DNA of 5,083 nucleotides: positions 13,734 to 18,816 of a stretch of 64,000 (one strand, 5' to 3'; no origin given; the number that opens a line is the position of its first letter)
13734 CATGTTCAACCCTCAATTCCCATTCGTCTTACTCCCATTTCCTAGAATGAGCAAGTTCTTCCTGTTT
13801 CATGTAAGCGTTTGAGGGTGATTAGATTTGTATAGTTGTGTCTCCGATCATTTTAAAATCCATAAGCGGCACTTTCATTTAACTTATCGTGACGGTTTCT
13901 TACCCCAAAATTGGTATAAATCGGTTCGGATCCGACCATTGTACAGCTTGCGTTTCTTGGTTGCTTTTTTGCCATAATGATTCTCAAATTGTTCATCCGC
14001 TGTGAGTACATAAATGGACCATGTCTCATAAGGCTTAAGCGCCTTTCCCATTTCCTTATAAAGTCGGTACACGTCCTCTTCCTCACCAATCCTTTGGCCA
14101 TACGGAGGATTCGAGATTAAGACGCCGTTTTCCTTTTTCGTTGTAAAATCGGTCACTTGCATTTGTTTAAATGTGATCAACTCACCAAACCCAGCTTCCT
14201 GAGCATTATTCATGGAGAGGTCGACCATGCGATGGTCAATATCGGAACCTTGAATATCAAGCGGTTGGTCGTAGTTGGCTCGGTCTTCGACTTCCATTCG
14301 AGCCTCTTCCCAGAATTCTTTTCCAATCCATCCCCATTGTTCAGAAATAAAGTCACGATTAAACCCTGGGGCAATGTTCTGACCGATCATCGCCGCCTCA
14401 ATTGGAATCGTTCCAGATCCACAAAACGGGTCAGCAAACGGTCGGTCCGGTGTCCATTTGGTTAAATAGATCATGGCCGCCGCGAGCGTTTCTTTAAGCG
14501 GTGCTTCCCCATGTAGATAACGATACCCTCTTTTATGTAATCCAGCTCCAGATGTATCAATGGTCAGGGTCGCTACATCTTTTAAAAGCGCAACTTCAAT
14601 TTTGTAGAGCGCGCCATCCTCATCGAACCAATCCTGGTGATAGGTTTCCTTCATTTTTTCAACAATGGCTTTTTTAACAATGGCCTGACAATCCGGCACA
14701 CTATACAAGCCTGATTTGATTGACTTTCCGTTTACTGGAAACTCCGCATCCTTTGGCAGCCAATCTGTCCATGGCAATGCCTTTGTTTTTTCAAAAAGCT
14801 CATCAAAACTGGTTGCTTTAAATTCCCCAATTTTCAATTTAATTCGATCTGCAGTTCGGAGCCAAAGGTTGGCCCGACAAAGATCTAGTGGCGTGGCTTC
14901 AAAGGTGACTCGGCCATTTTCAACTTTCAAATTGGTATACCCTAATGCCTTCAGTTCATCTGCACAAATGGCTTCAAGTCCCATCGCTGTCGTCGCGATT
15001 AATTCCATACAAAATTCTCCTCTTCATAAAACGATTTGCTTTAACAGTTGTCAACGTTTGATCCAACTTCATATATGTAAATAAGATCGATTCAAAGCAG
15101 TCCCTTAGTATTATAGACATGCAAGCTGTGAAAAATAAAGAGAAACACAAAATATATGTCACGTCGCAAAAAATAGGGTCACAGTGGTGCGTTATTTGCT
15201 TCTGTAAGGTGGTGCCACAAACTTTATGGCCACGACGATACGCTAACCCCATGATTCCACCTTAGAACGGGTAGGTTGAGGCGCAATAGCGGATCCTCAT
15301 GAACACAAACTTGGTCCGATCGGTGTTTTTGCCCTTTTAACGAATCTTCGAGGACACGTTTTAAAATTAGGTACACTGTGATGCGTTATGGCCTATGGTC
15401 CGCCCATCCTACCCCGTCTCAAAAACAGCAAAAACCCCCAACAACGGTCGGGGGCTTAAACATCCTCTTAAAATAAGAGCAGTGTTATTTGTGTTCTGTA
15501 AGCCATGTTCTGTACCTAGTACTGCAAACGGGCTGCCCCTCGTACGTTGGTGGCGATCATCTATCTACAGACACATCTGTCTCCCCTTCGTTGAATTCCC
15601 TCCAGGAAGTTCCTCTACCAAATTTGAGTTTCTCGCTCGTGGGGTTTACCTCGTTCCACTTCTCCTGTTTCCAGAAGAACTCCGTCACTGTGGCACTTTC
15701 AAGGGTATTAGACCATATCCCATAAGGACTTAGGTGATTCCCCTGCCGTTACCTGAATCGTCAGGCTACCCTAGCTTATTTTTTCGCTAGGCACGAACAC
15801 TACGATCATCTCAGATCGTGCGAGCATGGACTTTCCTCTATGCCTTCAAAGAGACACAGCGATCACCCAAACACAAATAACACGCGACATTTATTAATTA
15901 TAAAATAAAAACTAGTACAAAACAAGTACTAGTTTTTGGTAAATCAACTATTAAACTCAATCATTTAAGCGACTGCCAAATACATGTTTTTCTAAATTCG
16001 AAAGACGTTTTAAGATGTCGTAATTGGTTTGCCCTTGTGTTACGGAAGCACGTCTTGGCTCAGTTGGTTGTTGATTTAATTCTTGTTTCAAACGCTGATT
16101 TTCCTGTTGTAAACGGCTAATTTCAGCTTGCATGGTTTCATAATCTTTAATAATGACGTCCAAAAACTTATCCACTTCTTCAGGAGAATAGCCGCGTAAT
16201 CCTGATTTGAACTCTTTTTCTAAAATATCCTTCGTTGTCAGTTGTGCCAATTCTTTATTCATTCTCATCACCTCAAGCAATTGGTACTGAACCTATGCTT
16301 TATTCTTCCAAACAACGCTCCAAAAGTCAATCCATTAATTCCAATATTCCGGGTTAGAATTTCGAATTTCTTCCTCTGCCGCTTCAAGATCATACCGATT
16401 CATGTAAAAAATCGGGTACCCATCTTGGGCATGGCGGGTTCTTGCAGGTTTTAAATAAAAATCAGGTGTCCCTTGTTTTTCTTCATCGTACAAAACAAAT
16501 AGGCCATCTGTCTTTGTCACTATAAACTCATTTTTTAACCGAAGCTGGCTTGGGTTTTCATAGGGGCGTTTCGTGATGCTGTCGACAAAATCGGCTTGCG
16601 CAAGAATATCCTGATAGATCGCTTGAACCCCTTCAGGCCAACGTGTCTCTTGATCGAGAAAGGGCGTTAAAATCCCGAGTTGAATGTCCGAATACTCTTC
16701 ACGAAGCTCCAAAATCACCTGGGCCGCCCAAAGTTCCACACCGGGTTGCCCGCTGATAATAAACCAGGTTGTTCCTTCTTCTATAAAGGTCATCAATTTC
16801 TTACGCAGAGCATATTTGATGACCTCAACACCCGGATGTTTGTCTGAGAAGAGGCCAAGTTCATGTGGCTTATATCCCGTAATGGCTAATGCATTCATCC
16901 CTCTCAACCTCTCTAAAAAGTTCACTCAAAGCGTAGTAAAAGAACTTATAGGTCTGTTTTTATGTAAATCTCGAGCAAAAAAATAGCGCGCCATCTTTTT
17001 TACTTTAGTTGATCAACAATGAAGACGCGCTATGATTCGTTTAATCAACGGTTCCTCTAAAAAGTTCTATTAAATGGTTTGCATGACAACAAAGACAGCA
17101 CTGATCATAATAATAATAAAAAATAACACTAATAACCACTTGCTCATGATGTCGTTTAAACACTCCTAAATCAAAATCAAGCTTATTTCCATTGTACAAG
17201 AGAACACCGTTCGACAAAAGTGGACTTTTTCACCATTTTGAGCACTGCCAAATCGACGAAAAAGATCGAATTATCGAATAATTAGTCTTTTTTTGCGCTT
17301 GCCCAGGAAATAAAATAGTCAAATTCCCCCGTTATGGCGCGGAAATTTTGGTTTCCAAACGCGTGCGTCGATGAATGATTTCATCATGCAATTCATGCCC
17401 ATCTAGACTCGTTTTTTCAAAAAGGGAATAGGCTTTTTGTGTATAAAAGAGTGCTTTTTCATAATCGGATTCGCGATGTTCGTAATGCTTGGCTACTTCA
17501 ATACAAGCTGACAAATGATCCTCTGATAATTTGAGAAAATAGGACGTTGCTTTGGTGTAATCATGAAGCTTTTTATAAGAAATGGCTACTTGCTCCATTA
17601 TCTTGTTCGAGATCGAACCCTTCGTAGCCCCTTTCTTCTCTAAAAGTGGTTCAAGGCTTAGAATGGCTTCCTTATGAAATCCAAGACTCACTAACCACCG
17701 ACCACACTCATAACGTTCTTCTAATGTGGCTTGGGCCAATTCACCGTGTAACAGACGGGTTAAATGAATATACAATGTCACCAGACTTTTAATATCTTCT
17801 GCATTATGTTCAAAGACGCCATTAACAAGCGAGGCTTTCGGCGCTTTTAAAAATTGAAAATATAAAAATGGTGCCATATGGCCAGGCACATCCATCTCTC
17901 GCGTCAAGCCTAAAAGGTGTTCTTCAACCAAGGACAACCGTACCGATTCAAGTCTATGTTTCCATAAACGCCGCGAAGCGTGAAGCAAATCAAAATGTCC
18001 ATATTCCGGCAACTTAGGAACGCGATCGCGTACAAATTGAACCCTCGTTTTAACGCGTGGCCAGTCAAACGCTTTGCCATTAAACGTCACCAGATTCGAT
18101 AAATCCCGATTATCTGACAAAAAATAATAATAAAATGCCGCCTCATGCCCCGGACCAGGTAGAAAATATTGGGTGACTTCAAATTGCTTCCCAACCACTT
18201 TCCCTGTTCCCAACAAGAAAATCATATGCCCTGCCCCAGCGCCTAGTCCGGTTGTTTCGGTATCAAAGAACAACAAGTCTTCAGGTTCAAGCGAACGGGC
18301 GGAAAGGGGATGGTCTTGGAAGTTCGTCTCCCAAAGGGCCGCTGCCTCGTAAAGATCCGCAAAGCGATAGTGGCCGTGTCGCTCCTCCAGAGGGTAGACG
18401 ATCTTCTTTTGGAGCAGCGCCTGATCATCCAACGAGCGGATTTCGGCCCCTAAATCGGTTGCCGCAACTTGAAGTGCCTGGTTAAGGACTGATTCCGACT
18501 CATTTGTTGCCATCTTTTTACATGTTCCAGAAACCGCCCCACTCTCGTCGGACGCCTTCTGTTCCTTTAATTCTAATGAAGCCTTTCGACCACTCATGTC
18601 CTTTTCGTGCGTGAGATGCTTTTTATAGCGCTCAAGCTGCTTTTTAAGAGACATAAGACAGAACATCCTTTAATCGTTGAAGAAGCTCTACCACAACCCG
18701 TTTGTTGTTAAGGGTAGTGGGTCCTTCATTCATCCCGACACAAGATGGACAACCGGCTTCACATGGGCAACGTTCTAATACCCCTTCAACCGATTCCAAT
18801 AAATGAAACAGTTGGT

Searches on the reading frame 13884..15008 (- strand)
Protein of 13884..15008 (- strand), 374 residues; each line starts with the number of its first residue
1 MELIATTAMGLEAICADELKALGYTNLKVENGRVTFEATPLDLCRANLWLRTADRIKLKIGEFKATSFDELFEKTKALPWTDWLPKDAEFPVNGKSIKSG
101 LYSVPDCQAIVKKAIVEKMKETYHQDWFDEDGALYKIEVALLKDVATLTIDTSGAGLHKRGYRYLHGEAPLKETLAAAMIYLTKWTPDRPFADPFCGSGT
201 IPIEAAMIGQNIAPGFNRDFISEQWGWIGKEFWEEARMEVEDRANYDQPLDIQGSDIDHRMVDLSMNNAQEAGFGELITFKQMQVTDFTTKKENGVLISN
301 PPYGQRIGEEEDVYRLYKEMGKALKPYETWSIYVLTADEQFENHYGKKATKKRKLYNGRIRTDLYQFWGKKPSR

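Call 61: find_homologous_proteins(query=window:13884-15008:-, max_evalue=1e-60)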
Query window:13884-15008:- (374 aa): 7999 proteins with E <= 1e-60 among 8000 candidates; the best 120 are listed.
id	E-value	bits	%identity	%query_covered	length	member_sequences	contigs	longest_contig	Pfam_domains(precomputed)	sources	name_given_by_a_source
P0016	3.9e-257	870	100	100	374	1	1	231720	PF02926.23,PF01170.25,PF22020.3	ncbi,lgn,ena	-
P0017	4.2e-213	726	79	100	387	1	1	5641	PF13847.13,PF02926.23,PF01170.25,PF22020.3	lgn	-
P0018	8.5e-212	721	80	100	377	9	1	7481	PF02926.23,PF01170.25,PF22020.3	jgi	jgi:putative N6-adenine-specific DNA methylase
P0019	1.6e-208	710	80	100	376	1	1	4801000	PF05175.21,PF02926.23,PF01170.25,PF22020.3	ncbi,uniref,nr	ncbi:class I SAM-dependent RNA methyltransferase [Pullulanibacillus sp. KACC 23026]|uniref:THUMP dom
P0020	1.6e-192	658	73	100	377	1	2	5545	PF02926.23,PF01170.25,PF22020.3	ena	-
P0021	3.7e-191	653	73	100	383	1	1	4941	PF02926.23,PF01170.25,PF22020.3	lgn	-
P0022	1.4e-190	651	74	100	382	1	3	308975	PF02926.23,PF01170.25,PF22020.3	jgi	jgi:putative N6-adenine-specific DNA methylase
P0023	2.3e-190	651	72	100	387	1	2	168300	PF02926.23,PF01170.25,PF22020.3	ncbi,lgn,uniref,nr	ncbi:putative N6-adenine-specific DNA methylase [Pullulanibacillus pueri]|uniref:Putative RNA methyl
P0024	6.9e-190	649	72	100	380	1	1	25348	PF02926.23,PF01170.25,PF22020.3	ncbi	ncbi:MAG: THUMP domain-containing class I SAM-dependent RNA methyltransferase [Tuberibacillus sp.]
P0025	1.0e-189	649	72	100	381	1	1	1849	PF02926.23,PF01170.25,PF22020.3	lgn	-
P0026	3.4e-189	647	72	100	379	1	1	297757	PF02926.23,PF01170.25,PF22020.3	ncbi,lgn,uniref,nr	ncbi:putative N6-adenine-specific DNA methylase [Scopulibacillus darangshiensis]|uniref:Putative N6-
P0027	3.2e-188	644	72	100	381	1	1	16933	PF02926.23,PF07669.18,PF01170.25,PF22020.3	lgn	-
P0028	3.9e-188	643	72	100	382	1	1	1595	PF02926.23,PF01170.25,PF22020.3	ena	-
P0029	2.4e-187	641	71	100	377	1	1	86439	PF02926.23,PF01170.25,PF22020.3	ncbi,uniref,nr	ncbi:putative RNA methyltransferase YpsC [Pullulanibacillus camelliae]|uniref:Putative RNA methyltra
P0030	1.8e-185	635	72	99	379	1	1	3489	PF02926.23,PF01170.25,PF22020.3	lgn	-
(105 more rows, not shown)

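Call 62: find_encoding_contigs(protein=P0019, flank=10000, max_places=2)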
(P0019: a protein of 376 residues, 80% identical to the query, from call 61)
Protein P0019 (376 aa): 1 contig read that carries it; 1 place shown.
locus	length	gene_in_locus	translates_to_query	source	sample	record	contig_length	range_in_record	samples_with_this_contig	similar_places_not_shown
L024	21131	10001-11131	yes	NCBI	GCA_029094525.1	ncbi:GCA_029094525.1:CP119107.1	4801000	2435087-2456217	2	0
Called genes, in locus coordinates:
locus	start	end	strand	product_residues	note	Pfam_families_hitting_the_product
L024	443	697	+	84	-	-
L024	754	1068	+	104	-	PF13650:Asp_protease_2, PF13975:gag-asp_proteas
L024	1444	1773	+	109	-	PF01381:HTH_3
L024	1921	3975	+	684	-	PF03190:Thioredox_DsbH, PF13098:Thioredoxin_2 (faint), PF13899:Thioredoxin_7, PF07470:Glyco_hydro_88 (faint), PF05147:LANC_like (faint), PF06662:C5-epim_C (faint), PF07221:GlcNAc_2-epim (faint), PF00759:Glyco_hydro_9 (weak)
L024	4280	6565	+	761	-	PF00270:DEAD, PF04851:ResIII (weak), PF00271:Helicase_C, PF22982:WHD_HRQ1, PF09369:MZB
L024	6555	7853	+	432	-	PF13482:RNase_H_2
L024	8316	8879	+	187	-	PF06908:YpsA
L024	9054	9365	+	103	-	PF05103:DivIVA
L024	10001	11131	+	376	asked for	PF22020:RlmL_1st, PF02926:THUMP, PF01170:UPF0020, PF05175:MTS (faint)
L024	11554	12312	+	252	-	PF01261:AP_endonuc_2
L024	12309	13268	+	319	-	PF00294:PfkB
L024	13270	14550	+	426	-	PF07690:MFS_1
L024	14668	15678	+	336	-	PF00356:LacI, PF00532:Peripla_BP_1, PF13407:Peripla_BP_4, PF13377:Peripla_BP_3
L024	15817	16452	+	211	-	PF00215:OMPdecase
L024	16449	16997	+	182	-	PF13580:SIS_2 (faint), PF01380:SIS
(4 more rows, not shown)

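Call 63: find_encoding_contigs(protein=P0018, flank=10000, max_places=2)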
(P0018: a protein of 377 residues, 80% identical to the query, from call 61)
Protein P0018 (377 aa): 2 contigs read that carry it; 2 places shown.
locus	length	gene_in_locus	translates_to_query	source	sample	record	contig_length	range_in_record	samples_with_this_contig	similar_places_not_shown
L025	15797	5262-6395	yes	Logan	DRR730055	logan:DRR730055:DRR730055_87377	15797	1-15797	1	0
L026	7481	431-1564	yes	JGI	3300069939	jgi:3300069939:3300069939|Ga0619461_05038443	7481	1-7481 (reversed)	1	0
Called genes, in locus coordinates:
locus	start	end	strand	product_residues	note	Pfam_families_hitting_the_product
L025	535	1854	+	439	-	PF00083:Sugar_tr, PF07690:MFS_1, PF00083:Sugar_tr, PF07690:MFS_1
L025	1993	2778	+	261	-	PF00378:ECH_1, PF16113:ECH_2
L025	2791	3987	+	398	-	PF02515:CoA_transf_3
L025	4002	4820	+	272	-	PF03780:Asp23 (weak)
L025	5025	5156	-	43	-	-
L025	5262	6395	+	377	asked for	PF22020:RlmL_1st, PF02926:THUMP, PF01170:UPF0020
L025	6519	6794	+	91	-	PF04531:Phage_holin_1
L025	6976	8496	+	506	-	PF02074:Peptidase_M32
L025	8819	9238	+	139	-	PF13380:CoA_binding_2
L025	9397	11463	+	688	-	PF02518:HATPase_c, PF00204:DNA_gyraseB, PF01751:Toprim, PF00986:DNA_gyraseB_C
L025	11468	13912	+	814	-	PF00521:DNA_topoisoIV, PF03989:DNA_gyraseA_C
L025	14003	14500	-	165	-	-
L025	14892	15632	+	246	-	PF00149:Metallophos, PF12850:Metallophos_2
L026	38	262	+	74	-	-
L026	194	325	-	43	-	-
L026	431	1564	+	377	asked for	PF22020:RlmL_1st, PF02926:THUMP, PF01170:UPF0020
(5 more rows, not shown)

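Call 64: find_encoding_contigs(protein=P0017, flank=10000, max_places=2)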
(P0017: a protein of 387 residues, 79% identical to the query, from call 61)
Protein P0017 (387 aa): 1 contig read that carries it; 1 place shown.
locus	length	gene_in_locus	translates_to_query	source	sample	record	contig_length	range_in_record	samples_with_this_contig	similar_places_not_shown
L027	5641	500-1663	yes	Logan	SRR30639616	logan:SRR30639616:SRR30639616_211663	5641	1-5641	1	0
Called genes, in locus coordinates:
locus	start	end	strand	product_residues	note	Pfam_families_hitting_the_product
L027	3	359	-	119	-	?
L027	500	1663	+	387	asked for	PF22020:RlmL_1st, PF02926:THUMP, PF01170:UPF0020, PF13847:Methyltransf_31 (faint)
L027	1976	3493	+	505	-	PF02074:Peptidase_M32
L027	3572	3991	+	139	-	PF13380:CoA_binding_2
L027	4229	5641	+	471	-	?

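Call 92: find_encoding_contigs(protein=P0022, flank=3000, max_places=2)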
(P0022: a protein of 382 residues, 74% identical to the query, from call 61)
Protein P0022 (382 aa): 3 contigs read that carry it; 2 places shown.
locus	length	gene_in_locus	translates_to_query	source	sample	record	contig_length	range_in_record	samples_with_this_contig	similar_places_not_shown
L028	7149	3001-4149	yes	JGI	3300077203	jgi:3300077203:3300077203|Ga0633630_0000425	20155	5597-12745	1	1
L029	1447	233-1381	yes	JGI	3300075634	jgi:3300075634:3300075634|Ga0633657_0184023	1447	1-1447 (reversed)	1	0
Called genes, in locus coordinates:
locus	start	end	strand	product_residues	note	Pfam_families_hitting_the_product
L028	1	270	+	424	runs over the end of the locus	PF13482:RNase_H_2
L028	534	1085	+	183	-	PF06908:YpsA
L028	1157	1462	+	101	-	PF05103:DivIVA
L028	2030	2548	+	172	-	PF00583:Acetyltransf_1, PF13302:Acetyltransf_3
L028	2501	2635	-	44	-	-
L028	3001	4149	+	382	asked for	PF22020:RlmL_1st, PF02926:THUMP, PF01170:UPF0020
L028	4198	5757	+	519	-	PF02074:Peptidase_M32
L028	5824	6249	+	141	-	PF13380:CoA_binding_2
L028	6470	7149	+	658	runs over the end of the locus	PF02518:HATPase_c, PF00204:DNA_gyraseB, PF01751:Toprim, PF00986:DNA_gyraseB_C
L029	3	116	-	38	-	?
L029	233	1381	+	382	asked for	PF22020:RlmL_1st, PF02926:THUMP, PF01170:UPF0020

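Call 93: find_encoding_contigs(protein=P0023, flank=3000, max_places=2)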
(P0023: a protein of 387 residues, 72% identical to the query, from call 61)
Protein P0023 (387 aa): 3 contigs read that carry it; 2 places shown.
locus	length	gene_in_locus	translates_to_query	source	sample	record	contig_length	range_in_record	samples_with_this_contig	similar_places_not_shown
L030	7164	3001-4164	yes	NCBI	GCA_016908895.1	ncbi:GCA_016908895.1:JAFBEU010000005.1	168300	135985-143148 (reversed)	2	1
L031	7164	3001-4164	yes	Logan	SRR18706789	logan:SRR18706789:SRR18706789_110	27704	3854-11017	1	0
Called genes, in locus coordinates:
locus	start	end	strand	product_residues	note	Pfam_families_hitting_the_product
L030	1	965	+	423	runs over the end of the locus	PF13482:RNase_H_2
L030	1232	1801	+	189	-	PF06908:YpsA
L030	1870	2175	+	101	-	PF05103:DivIVA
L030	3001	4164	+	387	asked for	PF22020:RlmL_1st, PF02926:THUMP, PF01170:UPF0020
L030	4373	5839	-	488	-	PF07690:MFS_1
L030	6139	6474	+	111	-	PF10027:DUF2269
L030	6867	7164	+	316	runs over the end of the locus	PF00248:Aldo_ket_red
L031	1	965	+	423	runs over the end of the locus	PF13482:RNase_H_2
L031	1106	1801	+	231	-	PF06908:YpsA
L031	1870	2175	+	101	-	PF05103:DivIVA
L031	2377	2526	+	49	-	-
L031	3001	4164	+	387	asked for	PF22020:RlmL_1st, PF02926:THUMP, PF01170:UPF0020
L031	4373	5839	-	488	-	PF07690:MFS_1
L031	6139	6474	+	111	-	PF10027:DUF2269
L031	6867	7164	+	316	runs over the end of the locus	PF00248:Aldo_ket_red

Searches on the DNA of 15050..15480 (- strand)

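Call 59: search_rna_families(source=window, start=15050, end=15480, threshold=evalue, max_evalue=10)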
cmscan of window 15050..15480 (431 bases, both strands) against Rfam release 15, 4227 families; matches with E-value up to 10: 4.
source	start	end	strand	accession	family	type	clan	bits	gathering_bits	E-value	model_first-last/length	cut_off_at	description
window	15427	15480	-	RF02837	anti-hemB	Gene; sRNA;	-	18.7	49.5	0.054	25-81/81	5'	Burkholderia RNA 7 (anti-hemB)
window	15213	15307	-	RF01725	SAM-I-IV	Cis-reg; riboswitch;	CL00012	17.4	41.1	3.7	1-99/99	no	SAM-I/IV (S-adenosyl methionine) riboswitch aptamer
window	15175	15259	-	RF02338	GlsR16_miR3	Gene; snRNA; snoRNA; CD-box;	-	15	100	1.9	1-77/77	no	Giardia snoRNA GlsR16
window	15430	15479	-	RF02701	PsrR1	Gene; sRNA;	-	14.3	42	5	44-79/79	no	Photosynthesis regulatory RNA1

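Call 73: search_dna_similar(query=window:15150-15400:-, collection=plasmids, mode=distant, max_evalue=0.1)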
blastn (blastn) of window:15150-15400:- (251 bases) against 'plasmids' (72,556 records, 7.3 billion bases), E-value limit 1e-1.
No match.

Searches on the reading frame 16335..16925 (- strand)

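Call 85: search_protein_families(library=pfam, proteins=[window:16335-16925:-], max_evalue=0.001)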
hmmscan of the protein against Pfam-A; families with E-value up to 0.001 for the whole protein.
window:16335-16925:- (196 aa): 1 family
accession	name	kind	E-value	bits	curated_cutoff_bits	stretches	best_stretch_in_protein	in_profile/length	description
PF06908.16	YpsA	-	3.6e-64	216.2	27.7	1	13-180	1-168/168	YspA SLOG family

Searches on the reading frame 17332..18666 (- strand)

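Call 85: search_protein_families(library=pfam, proteins=[window:17332-18666:-], max_evalue=0.001)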
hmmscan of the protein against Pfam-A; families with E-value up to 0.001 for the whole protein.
window:17332-18666:- (444 aa): 1 family
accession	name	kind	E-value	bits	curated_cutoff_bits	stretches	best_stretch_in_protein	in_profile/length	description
PF13482.12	RNase_H_2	-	1.7e-38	132.6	22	1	132-302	1-164/165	RNase_H superfamily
